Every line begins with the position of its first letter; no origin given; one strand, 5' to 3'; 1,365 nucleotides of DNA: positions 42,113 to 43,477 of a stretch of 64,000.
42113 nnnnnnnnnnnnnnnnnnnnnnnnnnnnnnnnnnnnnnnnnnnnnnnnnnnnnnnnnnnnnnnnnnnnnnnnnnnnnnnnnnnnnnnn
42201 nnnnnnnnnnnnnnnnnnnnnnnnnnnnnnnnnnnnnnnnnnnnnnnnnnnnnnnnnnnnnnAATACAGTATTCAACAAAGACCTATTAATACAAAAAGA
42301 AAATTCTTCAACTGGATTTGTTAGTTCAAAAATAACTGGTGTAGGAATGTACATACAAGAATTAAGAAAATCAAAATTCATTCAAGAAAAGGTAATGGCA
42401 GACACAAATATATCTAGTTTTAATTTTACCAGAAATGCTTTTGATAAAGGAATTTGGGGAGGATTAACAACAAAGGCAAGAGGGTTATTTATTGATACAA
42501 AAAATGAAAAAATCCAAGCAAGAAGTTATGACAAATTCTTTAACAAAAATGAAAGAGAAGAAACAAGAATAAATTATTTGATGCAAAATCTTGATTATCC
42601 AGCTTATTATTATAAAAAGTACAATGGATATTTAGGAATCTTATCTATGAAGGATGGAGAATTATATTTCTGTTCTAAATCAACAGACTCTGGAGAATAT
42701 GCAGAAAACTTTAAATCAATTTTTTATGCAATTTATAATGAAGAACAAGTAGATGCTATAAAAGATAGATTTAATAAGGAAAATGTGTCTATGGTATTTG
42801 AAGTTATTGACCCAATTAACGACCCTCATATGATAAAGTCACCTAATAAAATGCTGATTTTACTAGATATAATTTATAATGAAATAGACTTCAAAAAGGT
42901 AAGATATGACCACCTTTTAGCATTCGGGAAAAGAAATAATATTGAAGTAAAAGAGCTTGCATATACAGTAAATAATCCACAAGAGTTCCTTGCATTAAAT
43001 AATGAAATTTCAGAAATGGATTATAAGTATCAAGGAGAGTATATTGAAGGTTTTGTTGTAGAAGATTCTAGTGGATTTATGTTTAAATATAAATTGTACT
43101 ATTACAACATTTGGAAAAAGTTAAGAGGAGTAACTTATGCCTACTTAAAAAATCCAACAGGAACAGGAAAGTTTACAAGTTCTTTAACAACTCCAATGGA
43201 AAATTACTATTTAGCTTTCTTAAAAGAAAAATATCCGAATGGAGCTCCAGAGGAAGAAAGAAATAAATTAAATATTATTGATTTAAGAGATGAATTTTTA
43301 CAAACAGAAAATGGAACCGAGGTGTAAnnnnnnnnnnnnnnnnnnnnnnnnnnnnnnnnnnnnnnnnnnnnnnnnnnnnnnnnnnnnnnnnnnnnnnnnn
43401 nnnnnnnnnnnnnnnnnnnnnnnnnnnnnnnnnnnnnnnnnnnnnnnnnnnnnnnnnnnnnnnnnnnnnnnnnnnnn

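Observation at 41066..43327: Pnkp-type RNA end-healing/sealing enzyme encoded alongside a large tRNA set and extra phosphoesterases: anti-anticodon-nuclease repair kit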

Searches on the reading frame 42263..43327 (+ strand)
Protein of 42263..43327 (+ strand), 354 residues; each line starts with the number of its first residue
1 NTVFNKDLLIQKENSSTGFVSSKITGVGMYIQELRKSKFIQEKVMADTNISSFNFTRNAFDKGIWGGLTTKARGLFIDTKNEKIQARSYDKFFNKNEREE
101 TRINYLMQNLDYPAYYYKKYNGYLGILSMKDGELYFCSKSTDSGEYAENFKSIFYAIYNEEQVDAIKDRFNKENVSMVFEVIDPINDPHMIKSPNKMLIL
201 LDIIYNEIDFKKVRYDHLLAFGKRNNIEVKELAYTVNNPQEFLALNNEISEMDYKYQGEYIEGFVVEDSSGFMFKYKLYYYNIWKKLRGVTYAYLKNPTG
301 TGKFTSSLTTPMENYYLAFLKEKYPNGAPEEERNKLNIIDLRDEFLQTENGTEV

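Call 27: search_solved_structures(query=window:42263-43327:+, max_evalue=10, show_alignments=5)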
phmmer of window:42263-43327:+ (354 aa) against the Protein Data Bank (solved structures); distinct sequences matched with E-value up to 10: 5.
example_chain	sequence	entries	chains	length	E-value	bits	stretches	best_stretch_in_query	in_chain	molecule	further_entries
9qw7_A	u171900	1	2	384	2e-17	67.1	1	49-347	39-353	tRNA ligase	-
6n0v_A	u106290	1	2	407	5.6e-07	32.7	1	67-300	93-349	tRNA ligase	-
6n67_A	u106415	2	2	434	6.6e-07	32.5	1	67-349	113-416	tRNA ligase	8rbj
9r3w_A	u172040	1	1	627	1.8e-06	31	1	67-298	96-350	tRNA ligase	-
6n0t_A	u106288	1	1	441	4.7e-06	29.7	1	67-299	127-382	tRNA ligase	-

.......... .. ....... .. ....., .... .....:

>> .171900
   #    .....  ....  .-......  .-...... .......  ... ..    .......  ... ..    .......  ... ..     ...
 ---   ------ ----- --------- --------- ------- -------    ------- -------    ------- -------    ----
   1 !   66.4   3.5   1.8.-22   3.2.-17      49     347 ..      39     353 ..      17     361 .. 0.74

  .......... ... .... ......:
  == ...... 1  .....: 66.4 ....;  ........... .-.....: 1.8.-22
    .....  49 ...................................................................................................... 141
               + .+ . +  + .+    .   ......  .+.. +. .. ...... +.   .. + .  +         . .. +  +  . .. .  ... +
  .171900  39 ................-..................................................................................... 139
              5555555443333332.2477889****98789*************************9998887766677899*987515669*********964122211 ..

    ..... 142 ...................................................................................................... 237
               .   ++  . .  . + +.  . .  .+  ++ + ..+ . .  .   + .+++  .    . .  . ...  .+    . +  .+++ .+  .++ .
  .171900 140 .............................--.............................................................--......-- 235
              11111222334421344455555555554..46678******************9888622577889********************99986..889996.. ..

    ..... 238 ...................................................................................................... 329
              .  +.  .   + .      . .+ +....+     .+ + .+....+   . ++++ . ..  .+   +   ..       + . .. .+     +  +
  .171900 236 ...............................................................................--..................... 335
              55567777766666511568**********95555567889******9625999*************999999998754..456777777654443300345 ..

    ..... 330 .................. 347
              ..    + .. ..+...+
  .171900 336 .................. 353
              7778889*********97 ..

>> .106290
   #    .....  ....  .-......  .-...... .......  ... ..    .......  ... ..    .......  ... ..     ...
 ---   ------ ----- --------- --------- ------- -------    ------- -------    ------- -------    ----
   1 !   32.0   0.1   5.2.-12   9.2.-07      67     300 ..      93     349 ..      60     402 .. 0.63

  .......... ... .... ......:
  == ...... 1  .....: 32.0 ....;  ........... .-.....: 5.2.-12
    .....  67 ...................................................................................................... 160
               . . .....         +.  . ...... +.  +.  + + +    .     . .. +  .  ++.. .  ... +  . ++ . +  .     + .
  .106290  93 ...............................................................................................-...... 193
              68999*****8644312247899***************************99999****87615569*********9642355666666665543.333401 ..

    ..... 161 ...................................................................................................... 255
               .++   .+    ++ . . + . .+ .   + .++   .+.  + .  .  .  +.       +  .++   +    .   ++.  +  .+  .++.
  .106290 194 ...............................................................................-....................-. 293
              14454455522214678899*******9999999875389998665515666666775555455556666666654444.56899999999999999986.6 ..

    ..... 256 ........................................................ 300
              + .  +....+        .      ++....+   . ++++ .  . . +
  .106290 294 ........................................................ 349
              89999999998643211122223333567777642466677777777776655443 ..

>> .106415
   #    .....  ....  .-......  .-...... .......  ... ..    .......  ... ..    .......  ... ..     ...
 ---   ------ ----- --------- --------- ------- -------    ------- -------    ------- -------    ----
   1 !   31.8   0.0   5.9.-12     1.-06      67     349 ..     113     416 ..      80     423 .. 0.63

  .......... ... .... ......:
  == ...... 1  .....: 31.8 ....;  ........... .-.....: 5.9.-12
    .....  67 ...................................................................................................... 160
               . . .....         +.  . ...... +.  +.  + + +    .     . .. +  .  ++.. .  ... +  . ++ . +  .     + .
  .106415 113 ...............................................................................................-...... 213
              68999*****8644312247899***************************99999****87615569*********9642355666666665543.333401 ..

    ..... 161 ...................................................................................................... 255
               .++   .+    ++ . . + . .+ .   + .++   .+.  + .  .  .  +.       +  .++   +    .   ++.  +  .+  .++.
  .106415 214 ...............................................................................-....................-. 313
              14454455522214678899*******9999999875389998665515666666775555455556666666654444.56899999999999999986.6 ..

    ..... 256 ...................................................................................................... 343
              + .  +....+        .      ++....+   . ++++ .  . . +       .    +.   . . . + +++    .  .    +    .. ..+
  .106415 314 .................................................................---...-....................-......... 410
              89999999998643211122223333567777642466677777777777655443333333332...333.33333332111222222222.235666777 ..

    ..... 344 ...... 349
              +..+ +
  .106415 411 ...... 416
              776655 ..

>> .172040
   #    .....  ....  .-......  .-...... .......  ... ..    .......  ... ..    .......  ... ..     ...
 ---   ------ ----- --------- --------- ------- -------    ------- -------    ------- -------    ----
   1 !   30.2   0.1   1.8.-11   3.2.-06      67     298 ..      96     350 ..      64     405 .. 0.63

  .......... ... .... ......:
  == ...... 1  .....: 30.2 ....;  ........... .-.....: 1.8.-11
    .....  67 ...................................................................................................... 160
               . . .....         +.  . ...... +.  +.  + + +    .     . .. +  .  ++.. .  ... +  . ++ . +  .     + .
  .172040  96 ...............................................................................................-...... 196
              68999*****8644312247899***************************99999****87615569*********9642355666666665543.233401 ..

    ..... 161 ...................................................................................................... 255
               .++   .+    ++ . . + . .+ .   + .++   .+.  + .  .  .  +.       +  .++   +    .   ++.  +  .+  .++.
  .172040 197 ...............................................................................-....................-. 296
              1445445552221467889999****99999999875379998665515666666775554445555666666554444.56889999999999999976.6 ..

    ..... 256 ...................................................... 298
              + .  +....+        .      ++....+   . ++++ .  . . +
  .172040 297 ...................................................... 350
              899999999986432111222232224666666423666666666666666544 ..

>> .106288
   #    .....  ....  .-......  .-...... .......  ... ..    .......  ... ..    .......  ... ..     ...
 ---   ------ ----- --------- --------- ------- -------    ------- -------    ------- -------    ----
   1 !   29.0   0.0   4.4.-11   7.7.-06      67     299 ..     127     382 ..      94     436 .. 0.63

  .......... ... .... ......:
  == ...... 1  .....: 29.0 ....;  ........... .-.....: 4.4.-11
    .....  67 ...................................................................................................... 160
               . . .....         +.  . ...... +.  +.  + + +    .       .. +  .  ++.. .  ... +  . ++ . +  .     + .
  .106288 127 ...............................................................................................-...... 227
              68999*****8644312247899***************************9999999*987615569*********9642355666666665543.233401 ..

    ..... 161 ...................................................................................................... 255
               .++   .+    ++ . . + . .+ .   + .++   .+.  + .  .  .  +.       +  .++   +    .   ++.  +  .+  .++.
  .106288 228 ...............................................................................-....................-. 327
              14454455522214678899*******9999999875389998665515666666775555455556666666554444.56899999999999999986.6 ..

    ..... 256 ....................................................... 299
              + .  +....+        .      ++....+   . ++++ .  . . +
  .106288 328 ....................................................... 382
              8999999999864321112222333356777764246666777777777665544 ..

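Call 45: predict_structure(alignment_id=A1)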
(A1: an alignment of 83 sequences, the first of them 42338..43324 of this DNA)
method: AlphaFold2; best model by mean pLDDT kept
length: 329 residues; sequences in the alignment: 83
mean_pLDDT: 97.2   pTM: 0.93
mean pLDDT of the five models: 97.2, 96.4, 96.4, 96.2, 95.9
residues with pLDDT >= 90: 322; 70-90: 7; 50-70: 0; < 50: 0
segments of 3 or more residues with pLDDT < 50: none
pLDDT, mean of each block of 10 residues (from residue 1): 97 98 96 96 97 98 98 98 98 98 98 97 98 98 98 98 95 99 98 98 99 98 98 98 98 98 97 93 96 98 95 96 93
secondary structure, 60 per line:
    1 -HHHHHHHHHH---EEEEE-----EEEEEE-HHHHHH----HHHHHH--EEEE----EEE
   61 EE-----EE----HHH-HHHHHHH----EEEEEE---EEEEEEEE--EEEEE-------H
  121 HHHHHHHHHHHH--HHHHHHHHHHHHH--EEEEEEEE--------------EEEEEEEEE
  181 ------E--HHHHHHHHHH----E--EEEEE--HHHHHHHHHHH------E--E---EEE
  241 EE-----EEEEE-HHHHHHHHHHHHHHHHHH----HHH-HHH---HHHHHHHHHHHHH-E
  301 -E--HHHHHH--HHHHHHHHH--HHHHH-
elements in order: H2-11 E15-19 E25-30 H32-37 H42-47 E50-53 E58-62 H78-84 E89-94 E98-105 E108-112 H120-132 H135-147 E150-157 E172-180 H190-199 E207-211 H214-224 E238-242 E248-252 H254-271 H286-298 H305-310 H313-321 H324-328

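Call 48: fold_search(model_id=the predicted structure, library=pdb)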
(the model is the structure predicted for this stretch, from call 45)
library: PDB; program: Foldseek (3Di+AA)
matches with E <= 10: 324; with E <= 0.001: 43
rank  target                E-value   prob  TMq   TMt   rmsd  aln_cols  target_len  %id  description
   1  9qw7_A                4.3e-18  1.00  0.73  0.66   4.5       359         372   25  The crystal structure of the adenyly transferase domain of Candida glabrata tRNA ligase (released 2025-09-17)
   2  9qw7_B                3.1e-16  1.00  0.75  0.67   4.4       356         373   25  The crystal structure of the adenyly transferase domain of Candida glabrata tRNA ligase (released 2025-09-17)
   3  6n67                  3.9e-16  1.00  0.78  0.68   4.0       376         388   22  Crystal structure of the ligase domain of fungal tRNA ligase Trl1 (released 2019-07-03)
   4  6n0t                  4.8e-16  1.00  0.79  0.68   4.0       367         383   21  tRNA ligase (released 2019-01-09)
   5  9r3w                  7.2e-16  1.00  0.77  0.44   4.2       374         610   20  Fungal tRNA ligase Trl1-LIG-KIN (released 2025-10-08)
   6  8rbj_A                8.0e-16  1.00  0.75  0.64   4.5       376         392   21  Structure of fungal tRNA ligase in complex with RNA (released 2025-06-18)
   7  6n0v_A                2.0e-15  1.00  0.74  0.63   4.3       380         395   20  tRNA ligase (released 2019-01-09)
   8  9do4                  6.2e-13  1.00  0.62  0.56   8.1       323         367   20  Structure of T4 RNA Ligase 1 bound to ATP and Mg (released 2024-10-02)
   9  2c5u_A                3.6e-12  1.00  0.62  0.55  12.1       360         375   18  T4 RNA Ligase (Rnl1) Crystal Structure (released 2005-11-04)
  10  5tt6                  5.9e-12  1.00  0.62  0.55   8.6       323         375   20  T4 RNA Ligase 1 (K99M) (released 2017-03-08)
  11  2vug_A                1.5e-09  1.00  0.56  0.50   9.6       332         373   16  The structure of an archaeal homodimeric RNA ligase (released 2008-06-03)
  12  8uch                  4.6e-09  1.00  0.55  0.48   9.6       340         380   15  Thermophilic RNA Ligase from Palaeococcus pacificus K92A + ATP (released 2024-02-21)
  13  8uce_A                9.5e-09  1.00  0.55  0.48   9.7       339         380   15  Thermophilic RNA Ligase from Palaeococcus pacificus + AMP (released 2024-02-21)
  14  8uci_B                1.5e-08  1.00  0.56  0.49   9.6       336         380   14  Thermophilic RNA Ligase from Palaeococcus pacificus K238G + AMP (released 2024-02-21)
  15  8uce_B                1.7e-08  1.00  0.54  0.48   9.8       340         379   15  Thermophilic RNA Ligase from Palaeococcus pacificus + AMP (released 2024-02-21)
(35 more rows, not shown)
